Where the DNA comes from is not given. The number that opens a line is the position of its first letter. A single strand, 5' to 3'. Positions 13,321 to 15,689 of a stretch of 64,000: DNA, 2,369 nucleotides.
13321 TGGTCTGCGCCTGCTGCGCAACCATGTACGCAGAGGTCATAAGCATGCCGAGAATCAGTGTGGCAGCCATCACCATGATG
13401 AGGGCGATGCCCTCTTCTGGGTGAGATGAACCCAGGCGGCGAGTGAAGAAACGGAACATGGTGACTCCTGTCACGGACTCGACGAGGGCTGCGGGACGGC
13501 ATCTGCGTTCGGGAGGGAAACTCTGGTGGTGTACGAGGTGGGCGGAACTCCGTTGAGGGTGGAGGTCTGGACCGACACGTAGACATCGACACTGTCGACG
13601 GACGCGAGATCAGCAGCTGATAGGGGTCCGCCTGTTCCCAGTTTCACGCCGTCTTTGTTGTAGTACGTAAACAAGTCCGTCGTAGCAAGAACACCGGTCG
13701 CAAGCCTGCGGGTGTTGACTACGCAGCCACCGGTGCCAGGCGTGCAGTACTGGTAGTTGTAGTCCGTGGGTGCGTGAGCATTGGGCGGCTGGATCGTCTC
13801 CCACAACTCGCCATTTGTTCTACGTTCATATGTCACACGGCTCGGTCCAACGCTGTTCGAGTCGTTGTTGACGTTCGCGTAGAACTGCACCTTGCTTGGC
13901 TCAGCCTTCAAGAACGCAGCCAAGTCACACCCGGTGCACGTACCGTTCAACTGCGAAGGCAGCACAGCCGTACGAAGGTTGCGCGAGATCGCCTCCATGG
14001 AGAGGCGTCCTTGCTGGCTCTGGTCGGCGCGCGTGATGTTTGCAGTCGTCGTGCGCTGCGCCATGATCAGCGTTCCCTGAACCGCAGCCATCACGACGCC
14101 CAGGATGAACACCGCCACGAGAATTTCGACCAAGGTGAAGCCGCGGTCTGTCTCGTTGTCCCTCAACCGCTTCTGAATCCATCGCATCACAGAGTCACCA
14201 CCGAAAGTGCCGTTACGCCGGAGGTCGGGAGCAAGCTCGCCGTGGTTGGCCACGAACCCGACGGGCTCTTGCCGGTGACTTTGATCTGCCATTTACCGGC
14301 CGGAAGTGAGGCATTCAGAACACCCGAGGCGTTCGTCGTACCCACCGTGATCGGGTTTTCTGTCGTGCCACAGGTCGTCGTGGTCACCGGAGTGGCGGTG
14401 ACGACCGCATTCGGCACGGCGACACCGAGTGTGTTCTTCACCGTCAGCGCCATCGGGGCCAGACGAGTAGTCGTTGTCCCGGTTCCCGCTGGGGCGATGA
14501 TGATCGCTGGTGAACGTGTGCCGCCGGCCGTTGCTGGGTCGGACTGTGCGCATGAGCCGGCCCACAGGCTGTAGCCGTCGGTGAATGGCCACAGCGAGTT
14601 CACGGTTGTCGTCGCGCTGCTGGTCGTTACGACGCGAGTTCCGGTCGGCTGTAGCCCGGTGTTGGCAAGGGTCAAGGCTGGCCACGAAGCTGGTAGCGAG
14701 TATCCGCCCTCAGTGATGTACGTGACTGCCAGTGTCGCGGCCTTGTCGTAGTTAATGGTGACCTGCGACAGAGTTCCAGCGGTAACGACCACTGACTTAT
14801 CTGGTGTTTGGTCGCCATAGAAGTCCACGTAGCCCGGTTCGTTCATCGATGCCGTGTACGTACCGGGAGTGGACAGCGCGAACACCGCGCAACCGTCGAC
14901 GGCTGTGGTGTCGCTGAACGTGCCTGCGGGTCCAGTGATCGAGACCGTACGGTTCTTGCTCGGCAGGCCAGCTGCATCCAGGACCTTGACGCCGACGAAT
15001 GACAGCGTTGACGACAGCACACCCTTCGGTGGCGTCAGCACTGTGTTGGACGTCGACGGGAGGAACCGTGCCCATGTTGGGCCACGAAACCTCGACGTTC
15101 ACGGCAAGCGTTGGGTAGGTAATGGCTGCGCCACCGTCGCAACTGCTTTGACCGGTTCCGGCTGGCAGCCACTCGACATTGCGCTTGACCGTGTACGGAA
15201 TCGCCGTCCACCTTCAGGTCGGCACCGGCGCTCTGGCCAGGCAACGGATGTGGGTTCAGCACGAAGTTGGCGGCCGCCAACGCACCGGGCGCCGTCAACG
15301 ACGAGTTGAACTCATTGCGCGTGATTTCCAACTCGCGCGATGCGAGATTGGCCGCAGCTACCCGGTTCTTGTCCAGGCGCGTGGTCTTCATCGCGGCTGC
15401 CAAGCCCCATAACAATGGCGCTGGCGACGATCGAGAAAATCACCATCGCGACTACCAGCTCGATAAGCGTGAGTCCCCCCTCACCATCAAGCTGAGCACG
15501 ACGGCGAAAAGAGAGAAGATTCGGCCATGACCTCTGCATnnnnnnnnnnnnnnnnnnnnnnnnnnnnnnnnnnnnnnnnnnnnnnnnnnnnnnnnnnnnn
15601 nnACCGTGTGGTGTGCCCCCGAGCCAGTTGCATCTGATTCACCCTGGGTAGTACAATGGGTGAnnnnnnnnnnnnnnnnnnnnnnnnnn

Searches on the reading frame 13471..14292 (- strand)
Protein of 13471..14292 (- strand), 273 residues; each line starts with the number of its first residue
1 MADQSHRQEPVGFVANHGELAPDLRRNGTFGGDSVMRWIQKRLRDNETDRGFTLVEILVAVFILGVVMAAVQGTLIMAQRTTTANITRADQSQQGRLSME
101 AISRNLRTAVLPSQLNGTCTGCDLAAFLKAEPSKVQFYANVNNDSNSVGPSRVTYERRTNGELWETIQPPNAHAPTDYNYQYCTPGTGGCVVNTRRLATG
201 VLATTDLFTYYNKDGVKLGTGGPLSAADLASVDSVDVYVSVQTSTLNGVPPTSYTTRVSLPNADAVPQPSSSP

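Call 10: search_protein_families(library=pfam, proteins=[window:13471-14292:-], max_evalue=0.01)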
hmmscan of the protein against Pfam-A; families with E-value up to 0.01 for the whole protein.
window:13471-14292:- (273 aa): 1 family
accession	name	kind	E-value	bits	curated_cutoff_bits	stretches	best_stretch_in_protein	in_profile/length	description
PF07963.17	N_methyl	-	6.1e-08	32.4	21.2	1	50-71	5-26/27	Prokaryotic N-terminal methylation motif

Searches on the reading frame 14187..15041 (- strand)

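Call 10: search_protein_families(library=pfam, proteins=[window:14187-15041:-], max_evalue=0.01)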
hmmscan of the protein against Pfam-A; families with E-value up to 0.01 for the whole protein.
window:14187-15041:- (284 aa): 2 families
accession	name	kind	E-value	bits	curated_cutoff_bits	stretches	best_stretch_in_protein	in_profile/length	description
PF13620.12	CarboxypepD_reg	-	2.5e-05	25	32.3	1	18-96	4-79/82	Carboxypeptidase regulatory-like domain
PF17789.7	MG4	-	0.00025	21.6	24.7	0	16-61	18-65/95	Macroglobulin domain MG4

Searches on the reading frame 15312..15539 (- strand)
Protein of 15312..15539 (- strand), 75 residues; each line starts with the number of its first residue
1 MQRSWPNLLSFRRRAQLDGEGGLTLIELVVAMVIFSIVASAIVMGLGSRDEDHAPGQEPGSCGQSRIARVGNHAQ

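Call 10: search_protein_families(library=pfam, proteins=[window:15312-15539:-], max_evalue=0.01)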
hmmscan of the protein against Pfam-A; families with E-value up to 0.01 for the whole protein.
window:15312-15539:- (75 aa): 1 family
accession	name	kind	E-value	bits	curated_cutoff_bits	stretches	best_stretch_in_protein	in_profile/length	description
PF07963.17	N_methyl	-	1.5e-07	31.1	21.2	1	21-42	5-26/27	Prokaryotic N-terminal methylation motif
